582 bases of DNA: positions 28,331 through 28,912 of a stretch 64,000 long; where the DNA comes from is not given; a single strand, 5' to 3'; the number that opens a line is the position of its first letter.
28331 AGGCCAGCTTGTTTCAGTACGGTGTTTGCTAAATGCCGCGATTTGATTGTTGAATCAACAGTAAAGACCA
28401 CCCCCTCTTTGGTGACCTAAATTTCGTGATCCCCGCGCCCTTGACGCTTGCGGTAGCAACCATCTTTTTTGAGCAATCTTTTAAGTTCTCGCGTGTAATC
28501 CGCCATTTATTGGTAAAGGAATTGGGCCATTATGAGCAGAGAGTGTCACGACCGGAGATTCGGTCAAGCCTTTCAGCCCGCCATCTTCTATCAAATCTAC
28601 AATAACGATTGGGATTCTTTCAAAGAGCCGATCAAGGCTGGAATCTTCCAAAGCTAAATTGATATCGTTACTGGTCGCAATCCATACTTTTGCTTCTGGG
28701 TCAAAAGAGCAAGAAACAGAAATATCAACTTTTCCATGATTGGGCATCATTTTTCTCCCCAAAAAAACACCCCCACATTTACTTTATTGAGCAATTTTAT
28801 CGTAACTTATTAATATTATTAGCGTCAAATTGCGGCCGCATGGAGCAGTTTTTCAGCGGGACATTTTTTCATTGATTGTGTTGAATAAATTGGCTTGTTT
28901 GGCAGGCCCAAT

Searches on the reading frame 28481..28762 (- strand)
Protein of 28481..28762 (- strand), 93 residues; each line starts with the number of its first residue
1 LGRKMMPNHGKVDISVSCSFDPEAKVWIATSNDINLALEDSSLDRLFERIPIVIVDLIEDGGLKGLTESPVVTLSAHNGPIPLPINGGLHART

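Call 45: search_protein_families(library=pfam, proteins=[window:28481-28762:-], max_evalue=0.00001)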
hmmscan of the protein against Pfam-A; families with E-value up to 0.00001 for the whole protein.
window:28481-28762:- (93 aa): 1 family
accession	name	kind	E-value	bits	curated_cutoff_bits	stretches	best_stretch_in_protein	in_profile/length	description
PF08972.17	DUF1902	-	2.6e-11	43.9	22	1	16-62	4-51/74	Domain of unknown function (DUF1902)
